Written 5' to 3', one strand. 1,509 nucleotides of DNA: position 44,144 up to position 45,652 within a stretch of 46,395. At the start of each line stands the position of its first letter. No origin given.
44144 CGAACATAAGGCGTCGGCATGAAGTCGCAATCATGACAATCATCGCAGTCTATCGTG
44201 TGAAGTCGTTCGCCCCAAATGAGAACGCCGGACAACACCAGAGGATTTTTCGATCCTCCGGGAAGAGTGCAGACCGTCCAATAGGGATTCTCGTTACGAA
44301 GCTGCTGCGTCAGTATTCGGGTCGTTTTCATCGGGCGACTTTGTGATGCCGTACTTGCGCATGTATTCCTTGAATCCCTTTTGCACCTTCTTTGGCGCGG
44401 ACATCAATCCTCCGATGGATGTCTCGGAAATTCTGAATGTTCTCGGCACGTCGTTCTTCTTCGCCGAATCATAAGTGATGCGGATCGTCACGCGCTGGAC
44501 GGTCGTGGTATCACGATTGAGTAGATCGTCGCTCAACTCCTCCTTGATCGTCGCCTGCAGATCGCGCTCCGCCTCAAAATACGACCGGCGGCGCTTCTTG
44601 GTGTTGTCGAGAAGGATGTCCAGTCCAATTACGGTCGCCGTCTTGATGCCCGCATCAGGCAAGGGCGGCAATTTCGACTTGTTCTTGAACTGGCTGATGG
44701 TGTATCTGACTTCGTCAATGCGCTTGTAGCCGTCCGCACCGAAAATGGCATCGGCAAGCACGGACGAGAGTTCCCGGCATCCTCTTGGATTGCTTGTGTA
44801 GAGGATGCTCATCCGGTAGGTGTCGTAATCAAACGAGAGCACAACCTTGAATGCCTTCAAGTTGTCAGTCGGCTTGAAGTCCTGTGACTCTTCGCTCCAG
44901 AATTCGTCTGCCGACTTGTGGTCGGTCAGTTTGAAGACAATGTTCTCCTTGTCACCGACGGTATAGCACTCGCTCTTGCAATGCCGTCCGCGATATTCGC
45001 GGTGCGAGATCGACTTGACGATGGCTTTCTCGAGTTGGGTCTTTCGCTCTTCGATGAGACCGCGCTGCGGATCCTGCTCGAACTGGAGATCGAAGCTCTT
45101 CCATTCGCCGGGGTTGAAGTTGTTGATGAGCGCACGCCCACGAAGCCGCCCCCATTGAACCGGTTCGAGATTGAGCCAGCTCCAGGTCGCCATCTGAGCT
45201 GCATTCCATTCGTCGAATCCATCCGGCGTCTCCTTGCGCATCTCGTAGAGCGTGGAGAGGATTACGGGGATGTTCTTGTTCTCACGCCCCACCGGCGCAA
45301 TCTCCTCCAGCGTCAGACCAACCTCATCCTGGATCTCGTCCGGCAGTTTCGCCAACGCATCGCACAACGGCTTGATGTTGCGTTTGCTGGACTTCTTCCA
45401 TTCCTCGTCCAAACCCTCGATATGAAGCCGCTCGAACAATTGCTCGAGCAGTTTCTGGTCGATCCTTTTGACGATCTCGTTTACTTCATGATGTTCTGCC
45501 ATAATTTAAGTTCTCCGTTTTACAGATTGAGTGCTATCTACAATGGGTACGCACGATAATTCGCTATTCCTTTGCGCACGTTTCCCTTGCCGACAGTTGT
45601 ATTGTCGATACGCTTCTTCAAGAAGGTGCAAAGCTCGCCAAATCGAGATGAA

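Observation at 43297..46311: Low-GC three-gene cassette (HNH nuclease domain protein plus two unknown proteins) with its own terminator: candidate novel defence/exclusion system carried as phage cargo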

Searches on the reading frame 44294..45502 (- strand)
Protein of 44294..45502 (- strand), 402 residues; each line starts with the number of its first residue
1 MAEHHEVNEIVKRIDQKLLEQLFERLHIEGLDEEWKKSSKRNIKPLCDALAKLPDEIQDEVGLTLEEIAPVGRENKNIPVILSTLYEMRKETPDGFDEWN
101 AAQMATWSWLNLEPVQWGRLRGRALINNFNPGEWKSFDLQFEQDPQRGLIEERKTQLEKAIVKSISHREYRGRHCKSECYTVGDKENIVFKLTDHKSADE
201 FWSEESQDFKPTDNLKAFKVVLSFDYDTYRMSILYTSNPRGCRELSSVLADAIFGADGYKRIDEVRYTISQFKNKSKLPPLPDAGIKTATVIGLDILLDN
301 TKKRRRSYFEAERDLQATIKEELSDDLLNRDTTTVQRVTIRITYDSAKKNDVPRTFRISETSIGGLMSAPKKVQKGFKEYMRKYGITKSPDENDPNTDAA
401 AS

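Call 4: search_protein_families(library=pfam, proteins=[window:44294-45502:-], max_evalue=1)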
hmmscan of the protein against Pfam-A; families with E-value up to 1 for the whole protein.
window:44294-45502:- (402 aa): 0 families

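Call 5: search_protein_families(library=padloc, proteins=[window:44294-45502:-], max_evalue=1)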
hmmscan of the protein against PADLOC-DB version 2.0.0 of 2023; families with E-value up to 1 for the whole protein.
window:44294-45502:- (402 aa): 0 families

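Call 6: search_protein_families(library=phrogs, proteins=[window:44294-45502:-], max_evalue=0.01)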
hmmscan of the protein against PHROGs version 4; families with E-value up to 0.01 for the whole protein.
window:44294-45502:- (402 aa): 0 families

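Call 7: search_protein_families(library=ncbifam, proteins=[window:44294-45502:-], max_evalue=1)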
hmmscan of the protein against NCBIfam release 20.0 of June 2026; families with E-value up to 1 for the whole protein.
window:44294-45502:- (402 aa): 0 families

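Call 12: find_homologous_proteins(query=window:44294-45502:-)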
Query window:44294-45502:- (402 aa): 17 proteins with E <= 0.001 among 6027 candidates.
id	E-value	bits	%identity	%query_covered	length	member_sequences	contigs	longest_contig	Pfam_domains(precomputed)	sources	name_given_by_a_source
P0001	5.2e-270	913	100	100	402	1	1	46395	-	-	-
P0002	1.8e-225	766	83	100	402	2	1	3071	-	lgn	-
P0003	3.8e-218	742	81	100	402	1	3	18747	-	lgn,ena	-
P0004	2.5e-217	740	80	100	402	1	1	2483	-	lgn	-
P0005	4.3e-216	735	80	100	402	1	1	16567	-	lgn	-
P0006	9.6e-216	734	80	100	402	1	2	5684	-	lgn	-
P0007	1.3e-214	731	80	100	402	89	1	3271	-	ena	-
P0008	2.3e-193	661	70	100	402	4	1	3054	-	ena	-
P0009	4.7e-193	660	70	100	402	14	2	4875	-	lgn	-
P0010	3.0e-190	650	69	100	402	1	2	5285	-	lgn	-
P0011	2.3e-140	486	55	100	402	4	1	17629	-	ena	-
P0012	3.0e-94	334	44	97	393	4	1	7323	-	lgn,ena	-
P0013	6.2e-86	307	40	98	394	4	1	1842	-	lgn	-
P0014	3.3e-81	291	38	98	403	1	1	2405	-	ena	-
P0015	6.1e-81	291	39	97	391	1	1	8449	-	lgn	-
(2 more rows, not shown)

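Call 14: find_encoding_contigs(protein=P0003, flank=10000, max_places=4)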
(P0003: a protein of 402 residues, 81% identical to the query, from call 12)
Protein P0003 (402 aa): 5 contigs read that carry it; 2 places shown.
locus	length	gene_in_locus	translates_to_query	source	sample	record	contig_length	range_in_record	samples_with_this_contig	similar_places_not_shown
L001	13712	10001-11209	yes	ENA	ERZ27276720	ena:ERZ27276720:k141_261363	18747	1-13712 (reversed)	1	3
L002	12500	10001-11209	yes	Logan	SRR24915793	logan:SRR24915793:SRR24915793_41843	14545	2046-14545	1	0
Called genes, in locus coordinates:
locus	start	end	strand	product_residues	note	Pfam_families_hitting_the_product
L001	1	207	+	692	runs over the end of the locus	-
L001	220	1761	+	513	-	-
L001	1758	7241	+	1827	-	PF01580:FtsK_SpoIIIE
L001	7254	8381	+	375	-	PF00145:DNA_methylase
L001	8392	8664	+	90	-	-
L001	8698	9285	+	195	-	PF07929:PRiA4_ORF3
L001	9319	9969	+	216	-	-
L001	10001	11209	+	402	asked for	-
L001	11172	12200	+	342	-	-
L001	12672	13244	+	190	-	PF04542:Sigma70_r2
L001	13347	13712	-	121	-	?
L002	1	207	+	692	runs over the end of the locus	-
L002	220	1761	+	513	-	-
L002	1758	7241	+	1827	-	PF01580:FtsK_SpoIIIE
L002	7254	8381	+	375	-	PF00145:DNA_methylase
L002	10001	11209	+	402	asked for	-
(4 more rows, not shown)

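Call 15: find_encoding_contigs(protein=P0005, flank=10000, max_places=3)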
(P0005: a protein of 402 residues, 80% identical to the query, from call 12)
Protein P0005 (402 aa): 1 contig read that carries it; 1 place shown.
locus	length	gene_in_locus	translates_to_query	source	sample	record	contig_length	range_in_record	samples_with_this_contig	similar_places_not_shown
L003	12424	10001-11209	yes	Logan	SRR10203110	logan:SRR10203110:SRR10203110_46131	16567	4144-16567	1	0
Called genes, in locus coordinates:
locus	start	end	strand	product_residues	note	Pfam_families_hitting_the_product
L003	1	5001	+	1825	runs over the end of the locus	PF01580:FtsK_SpoIIIE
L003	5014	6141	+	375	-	PF00145:DNA_methylase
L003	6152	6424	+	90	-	-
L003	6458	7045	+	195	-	PF07929:PRiA4_ORF3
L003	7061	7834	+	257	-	-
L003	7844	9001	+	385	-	PF12697:Abhydrolase_6 (weak)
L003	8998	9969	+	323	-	-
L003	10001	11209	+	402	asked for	-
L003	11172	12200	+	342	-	-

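Call 16: find_encoding_contigs(protein=P0011, flank=10000, max_places=3)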
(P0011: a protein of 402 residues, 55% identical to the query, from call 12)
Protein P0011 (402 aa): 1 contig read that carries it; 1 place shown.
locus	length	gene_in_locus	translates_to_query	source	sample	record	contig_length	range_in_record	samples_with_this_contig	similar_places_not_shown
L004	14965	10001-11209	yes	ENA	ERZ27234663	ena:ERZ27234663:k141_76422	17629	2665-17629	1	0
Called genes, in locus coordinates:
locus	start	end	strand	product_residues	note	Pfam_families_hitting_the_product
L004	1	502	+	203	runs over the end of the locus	-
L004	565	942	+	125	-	-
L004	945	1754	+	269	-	PF05099:TerB, PF00226:DnaJ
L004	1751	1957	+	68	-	PF04024:PspC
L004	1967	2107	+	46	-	-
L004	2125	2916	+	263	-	-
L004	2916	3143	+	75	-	PF07866:DUF1653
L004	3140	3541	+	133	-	PF22740:PapZ_C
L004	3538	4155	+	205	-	PF01613:Flavin_Reduct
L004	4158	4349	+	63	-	-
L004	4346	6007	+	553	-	-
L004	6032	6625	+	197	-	-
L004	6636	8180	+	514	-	PF00158:Sigma54_activat, PF14532:Sigma54_activ_2, PF07728:AAA_5, PF25601:AAA_lid_14 (weak)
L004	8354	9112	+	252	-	-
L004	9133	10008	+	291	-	PF03747:ADP_ribosyl_GH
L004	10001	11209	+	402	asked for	-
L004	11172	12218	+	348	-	-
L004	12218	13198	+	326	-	PF13365:Trypsin_2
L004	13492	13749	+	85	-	-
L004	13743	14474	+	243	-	PF04542:Sigma70_r2 (weak)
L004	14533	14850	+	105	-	-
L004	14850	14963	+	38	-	?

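Call 19: find_encoding_contigs(protein=P0015, flank=10000, max_places=3)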
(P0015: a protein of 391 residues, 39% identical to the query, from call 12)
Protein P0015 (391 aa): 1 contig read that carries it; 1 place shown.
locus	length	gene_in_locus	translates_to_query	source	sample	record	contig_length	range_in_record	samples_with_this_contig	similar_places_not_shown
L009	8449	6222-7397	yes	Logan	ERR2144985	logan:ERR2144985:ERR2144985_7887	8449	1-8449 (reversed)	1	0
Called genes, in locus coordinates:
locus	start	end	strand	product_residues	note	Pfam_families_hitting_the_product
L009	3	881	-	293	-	?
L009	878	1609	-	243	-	-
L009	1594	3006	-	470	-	PF00072:Response_reg, PF00158:Sigma54_activat, PF14532:Sigma54_activ_2, PF01078:Mg_chelatase (faint), PF07728:AAA_5, PF25601:AAA_lid_14, PF02954:HTH_8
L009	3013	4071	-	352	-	PF00989:PAS (weak), PF13188:PAS_8 (faint), PF12860:PAS_7 (faint), PF00512:HisKA, PF02518:HATPase_c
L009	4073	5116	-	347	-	PF00155:Aminotran_1_2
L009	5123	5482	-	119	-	-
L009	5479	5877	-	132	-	-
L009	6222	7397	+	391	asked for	-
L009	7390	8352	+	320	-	-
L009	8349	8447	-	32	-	?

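Call 20: find_encoding_contigs(protein=P0012, flank=10000, max_places=3)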
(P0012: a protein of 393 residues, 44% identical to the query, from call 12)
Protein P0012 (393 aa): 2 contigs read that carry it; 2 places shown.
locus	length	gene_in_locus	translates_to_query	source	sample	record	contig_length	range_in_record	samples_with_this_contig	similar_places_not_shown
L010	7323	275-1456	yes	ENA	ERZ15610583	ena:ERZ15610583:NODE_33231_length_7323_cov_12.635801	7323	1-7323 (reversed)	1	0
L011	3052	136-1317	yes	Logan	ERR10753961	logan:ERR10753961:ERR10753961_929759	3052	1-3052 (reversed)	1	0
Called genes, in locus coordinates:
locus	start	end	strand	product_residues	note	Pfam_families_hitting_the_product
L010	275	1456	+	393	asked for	-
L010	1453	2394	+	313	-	-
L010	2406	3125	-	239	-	PF09553:RE_Eco47II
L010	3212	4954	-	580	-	-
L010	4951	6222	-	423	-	PF00145:DNA_methylase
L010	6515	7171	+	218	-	-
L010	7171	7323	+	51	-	?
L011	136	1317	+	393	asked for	-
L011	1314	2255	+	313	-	-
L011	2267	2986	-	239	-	PF09553:RE_Eco47II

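Call 25: search_solved_structures(query=A1, max_evalue=10)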
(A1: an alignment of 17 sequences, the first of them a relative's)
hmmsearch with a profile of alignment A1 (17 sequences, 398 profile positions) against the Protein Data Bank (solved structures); distinct sequences matched with E-value up to 10: 3.
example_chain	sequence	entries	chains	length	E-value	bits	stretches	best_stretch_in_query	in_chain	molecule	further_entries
8gqo_A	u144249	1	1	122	1.1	11.4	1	260-302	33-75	Envelope protein A28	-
9l7w_B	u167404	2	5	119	1.4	11.1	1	260-302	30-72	Envelope protein OPG155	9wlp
9uzo_C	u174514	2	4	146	1.7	10.7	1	260-302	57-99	Envelope protein OPG155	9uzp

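Call 38: predict_structure(alignment_id=A1)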
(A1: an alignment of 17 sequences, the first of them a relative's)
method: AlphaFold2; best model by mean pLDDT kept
length: 402 residues; sequences in the alignment: 17
mean_pLDDT: 84.9   pTM: 0.74
mean pLDDT of the five models: 84.9, 84.6, 83.2, 82.3, 82.0
residues with pLDDT >= 90: 171; 70-90: 198; 50-70: 15; < 50: 18
segments of 3 or more residues with pLDDT < 50: 1-3, 389-402
pLDDT, mean of each block of 10 residues (from residue 1): 60 91 91 87 88 90 92 91 96 93 97 95 89 83 92 96 87 90 92 81 84 76 90 84 91 93 84 85 91 85 78 72 83 86 91 88 76 87 69 33 31
secondary structure, 60 per line:
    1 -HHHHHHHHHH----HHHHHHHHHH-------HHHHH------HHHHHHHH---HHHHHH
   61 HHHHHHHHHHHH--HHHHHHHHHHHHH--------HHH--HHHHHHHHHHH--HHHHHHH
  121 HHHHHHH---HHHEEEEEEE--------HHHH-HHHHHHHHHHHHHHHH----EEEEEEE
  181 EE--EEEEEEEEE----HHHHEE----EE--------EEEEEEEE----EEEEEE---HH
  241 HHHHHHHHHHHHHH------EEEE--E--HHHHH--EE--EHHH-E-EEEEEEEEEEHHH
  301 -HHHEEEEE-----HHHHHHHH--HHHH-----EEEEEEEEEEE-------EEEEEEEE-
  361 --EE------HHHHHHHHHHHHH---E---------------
elements in order: H2-11 H16-25 H33-37 H44-51 H55-72 H75-87 H101-111 H114-127 E134-140 H149-152 H154-169 E174-182 E185-193 H198-201 E218-225 E230-235 H239-254 E261-264 H270-274 E288-297 E305-309 H315-322 H325-328 E334-344 E352-359 H371-383
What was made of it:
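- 44294..45502 (-): Gene A, 402 aa. It has an acidic N-terminal helical domain (aa 1-127) and a basic RdgC/CENP-N-like alpha/beta part (aa 130-385). No sequence family matches it. AF2 model with pLDDT 85 (call 38).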

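Call 43: find_related_loci(query=A1, collection=genome_contigs, flank=10000)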
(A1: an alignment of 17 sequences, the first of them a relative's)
Query A1 (402 aa) in genome_contigs; peptide patterns used: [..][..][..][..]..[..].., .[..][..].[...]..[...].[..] (x = any residue, [..] = any of these).
28 stretches matched a pattern; 4 encode a relative of the query (tblastn E <= 1e-3); 4 distinct loci.
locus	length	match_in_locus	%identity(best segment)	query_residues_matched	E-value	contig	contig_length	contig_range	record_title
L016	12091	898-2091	80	1-398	0e+0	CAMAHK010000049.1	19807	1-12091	MAG: uncultured Verrucomicrobia bacterium isolate SRR5666653_bin.13_metaWRAP_v1.3_MAG genome assembly, contig: ERZ114488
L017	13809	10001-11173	41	1-392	9e-96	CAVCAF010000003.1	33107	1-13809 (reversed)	Azospirillum sp. 51_20 isolate H07660-L1_cleanbin_000021 genome assembly, contig: Spades_H07660-L1_contig_349, whole gen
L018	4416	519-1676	39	1-387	6e-92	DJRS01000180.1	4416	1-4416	MAG TPA_asm: Verrucomicrobia bacterium UBA6354 UBA6354_contig_3448, whole genome shotgun sequence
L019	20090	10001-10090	55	168-198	2e-4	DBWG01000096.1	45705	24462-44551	MAG TPA_asm: Ruminococcaceae bacterium UBA1244 UBA1244_contig_102350, whole genome shotgun sequence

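Call 44: find_related_loci(query=A1, collection=viral_contigs, flank=10000)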
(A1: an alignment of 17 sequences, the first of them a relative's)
Query A1 (402 aa) in viral_contigs; peptide patterns used: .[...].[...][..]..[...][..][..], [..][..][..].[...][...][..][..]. (x = any residue, [..] = any of these).
196 stretches matched a pattern, but none encodes a relative of the query by tblastn (E <= 1e-3).
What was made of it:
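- Tried and rejected: IMG/VR scan with the A alignment: no relatives (call 44).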

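Call 45: fold_search(model_id=the predicted structure, library=pdb)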
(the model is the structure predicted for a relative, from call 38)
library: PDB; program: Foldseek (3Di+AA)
matches with E <= 10: 848; with E <= 0.001: 10
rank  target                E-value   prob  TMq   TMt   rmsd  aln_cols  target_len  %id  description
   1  7bxt_M                2.7e-05  1.00  0.22  0.39  11.6       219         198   16  The cryo-EM structure of CENP-A nucleosome in complex with CENP-C peptide and CENP-N N-terminal domain (released 2021-02-10)
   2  2owy_A                3.2e-05  1.00  0.29  0.35  10.8       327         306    9  The recombination-associated protein RdgC adopts a novel toroidal architecture for DNA binding (released 2007-11-20)
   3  6c0w_K                1.0e-04  1.00  0.22  0.38  13.8       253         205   10  Cryo-EM structure of human kinetochore protein CENP-N with the centromeric nucleosome containing CENP-A (released 2018-01-17)
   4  6eqt_A                1.2e-04  1.00  0.24  0.41  10.2       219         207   10  CRYSTAL STRUCTURE OF THE HUMAN KINETOCHORE PROTEIN CENP-N (released 2018-01-17)
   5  7qoo_N                1.2e-04  0.99  0.25  0.30  18.7       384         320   10  Structure of the human inner kinetochore CCAN complex (released 2022-06-08)
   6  2owl_B                1.5e-04  1.00  0.29  0.37   8.8       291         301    6  Crystal structure of E. coli RdgC (released 2007-03-20)
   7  6eqt_B                1.8e-04  1.00  0.25  0.40   7.6       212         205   11  CRYSTAL STRUCTURE OF THE HUMAN KINETOCHORE PROTEIN CENP-N (released 2018-01-17)
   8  2owl_A                1.8e-04  1.00  0.28  0.35  13.0       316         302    6  Crystal structure of E. coli RdgC (released 2007-03-20)
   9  7xhn_N                2.6e-04  1.00  0.23  0.28  10.5       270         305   10  Structure of human inner kinetochore CCAN-DNA complex (released 2023-01-25)
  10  7r5v_N                4.7e-04  1.00  0.26  0.32   7.3       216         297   11  Structure of the human CCAN CENP-A alpha-satellite complex (released 2022-04-27)
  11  8ovw_N                3.0e-03  0.98  0.24  0.24  12.6       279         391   11  Cryo-EM structure of CBF1-CCAN bound topologically to centromeric DNA (released 2023-08-09)
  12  7xho_N                3.4e-03  0.99  0.24  0.30  12.9       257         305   10  Structure of human inner kinetochore CCAN complex (released 2022-12-14)
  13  7vg2_A                5.6e-03  0.12  0.10  0.07  22.0       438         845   10  Cryo-EM structure of Arabidopsis DCL3 in complex with a 40-bp RNA (released 2021-10-27)
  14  6qld_N                5.9e-03  0.96  0.24  0.26  12.2       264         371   12  Structure of inner kinetochore CCAN-Cenp-A complex (released 2019-10-02)
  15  8ow1_NN               6.2e-03  0.99  0.26  0.27   7.8       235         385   10  Cryo-EM structure of the yeast Inner kinetochore bound to a CENP-A nucleosome. (released 2023-08-09)
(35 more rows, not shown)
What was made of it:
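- A's fold matches RdgC and CENP-N (call 45). A has the RdgC fold (call 45).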

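Call 46: search_protein_families(library=pfam, alignment_id=A1, max_evalue=5)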
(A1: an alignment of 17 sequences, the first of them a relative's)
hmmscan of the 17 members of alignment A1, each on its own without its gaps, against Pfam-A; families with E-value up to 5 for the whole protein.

A. member 1, P0001 (402 aa): 0 families

B. families by the number of members that match (of 17 scanned): 12 families
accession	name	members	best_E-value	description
PF24609.1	IQ_SCN5A_C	5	0.029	SCN5A-like, C-terminal IQ motif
PF23916.1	TIM-barrel_EndoS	2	0.0042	Endo-beta-N-acetylglucosaminidase EndoS TIM-barrel domain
PF22229.1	CofB_C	2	0.13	CofB C-terminal domain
PF01570.22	Flavi_propep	1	0.059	Flavivirus polyprotein propeptide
PF21325.3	SHPRH_helical-1st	1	0.061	E3 ubiquitin-protein ligase SHPRH, first helical domain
PF00061.29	Lipocalin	1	0.065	Lipocalin / cytosolic fatty-acid binding protein family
PF16677.11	GP3_package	1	0.091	DNA-packaging protein gp3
PF09316.15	Cmyb_C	1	0.12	C-myb, C-terminal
PF04492.19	Phage_rep_O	1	0.15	Bacteriophage replication protein O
PF08713.17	DNA_alkylation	1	0.15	DNA alkylation repair enzyme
PF02831.20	gpW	1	0.2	gpW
PF20377.3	DUF6672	1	0.2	Family of unknown function (DUF6672)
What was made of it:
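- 44294..45502 (-): No Pfam hit (calls 4, 46).
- On RdgC family (PF04381): No Pfam hit even at E up to 5 for all 17 family members (call 46).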

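Call 51: search_protein_families(library=pfam, proteins=[L017:1607-5554:-, L017:5569-7227:-, L017:6999-8690:-, L017:8714-9814:-, L017:12137-13234:-, L017:13235-13801:-, L018:2663-3907:-, L010:3212-4954:-, L010:6515-7171:+, L017:11169-12140:+], max_evalue=0.01)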
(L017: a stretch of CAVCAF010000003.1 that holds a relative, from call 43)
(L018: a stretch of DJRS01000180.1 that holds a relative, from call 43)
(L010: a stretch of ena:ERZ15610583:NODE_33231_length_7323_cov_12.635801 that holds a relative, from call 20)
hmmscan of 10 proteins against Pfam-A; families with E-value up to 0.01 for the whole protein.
L017:1607-5554:- (1315 aa): 5 families
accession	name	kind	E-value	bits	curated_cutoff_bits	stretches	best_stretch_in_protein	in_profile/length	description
PF07733.18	DNA_pol3_alpha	-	2.8e-90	302.9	23.9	1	364-637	1-260/260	Bacterial DNA polymerase III alpha NTPase domain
PF17657.6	DNA_pol3_finger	-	1.1e-53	181.4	22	1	669-812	20-165/166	Bacterial DNA polymerase III alpha subunit finger domain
PF02811.25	PHP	-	4.5e-49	167.4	26.4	1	10-189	1-162/164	PHP domain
PF14579.12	HHH_6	-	1.3e-24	86.6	25.6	1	897-988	1-90/90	Helix-hairpin-helix motif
PF01336.31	tRNA_anti-codon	-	0.00052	20.3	27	1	1136-1186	14-61/75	OB-fold nucleic acid binding domain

L017:5569-7227:- (552 aa): 3 families
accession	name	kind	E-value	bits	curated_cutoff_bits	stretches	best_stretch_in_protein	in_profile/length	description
PF04552.19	Sigma54_DBD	-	1.3e-47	162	22.8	1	388-545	2-159/160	Sigma-54, DNA binding domain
PF04963.19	Sigma54_CBD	-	3.1e-46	157.9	22.9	1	185-373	5-185/185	Sigma-54 factor, core binding domain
PF00309.25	Sigma54_AID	-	3.8e-10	39.9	23.8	1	86-129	2-45/46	Sigma-54 factor, Activator interacting domain (AID)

L017:6999-8690:- (563 aa): 6 families
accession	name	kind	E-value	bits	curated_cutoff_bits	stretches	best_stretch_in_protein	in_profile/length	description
PF00437.27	T2SSE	-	7.1e-137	456.4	24.9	1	178-558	4-370/370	Type II/IV secretion system protein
PF05157.20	MshEN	-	2.2e-18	66.4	23.1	1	61-145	1-86/90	MshEN domain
PF13555.12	AAA_29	-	0.0013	18.9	27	1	314-334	18-38/61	P-loop containing region of AAA domain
PF13191.12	AAA_16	-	0.0019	19.2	32.6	1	315-414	22-112/167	AAA ATPase domain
PF25199.1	nSTAND_NTPase5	-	0.0042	17.4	34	1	316-351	39-75/145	Novel STAND NTPase 5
PF13401.12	AAA_22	-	0.0054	17.5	27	0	317-344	4-31/130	AAA domain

L017:8714-9814:- (366 aa): 1 family
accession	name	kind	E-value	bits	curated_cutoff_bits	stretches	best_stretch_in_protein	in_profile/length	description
PF00294.29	PfkB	-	5.4e-20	72.4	25.8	1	17-348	5-299/302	pfkB family carbohydrate kinase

L017:12137-13234:- (365 aa): 1 family
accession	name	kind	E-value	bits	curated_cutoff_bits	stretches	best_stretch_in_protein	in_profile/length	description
PF00145.23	DNA_methylase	-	8.4e-58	196.7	22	1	1-293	1-322/324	C-5 cytosine-specific DNA methylase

L017:13235-13801:- (188 aa): 1 family
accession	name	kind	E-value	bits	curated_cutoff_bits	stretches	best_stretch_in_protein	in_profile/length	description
PF09519.16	RE_HindVP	-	2.2e-64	218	25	1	2-186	148-332/332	HindVP restriction endonuclease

L018:2663-3907:- (414 aa): 0 families

L010:3212-4954:- (580 aa): 0 families

L010:6515-7171:+ (218 aa): 1 family
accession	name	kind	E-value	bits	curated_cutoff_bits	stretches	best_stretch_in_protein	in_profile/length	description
PF02954.25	HTH_8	-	0.004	17.3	22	1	181-206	17-42/42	Bacterial regulatory protein, Fis family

L017:11169-12140:+ (323 aa): 0 families
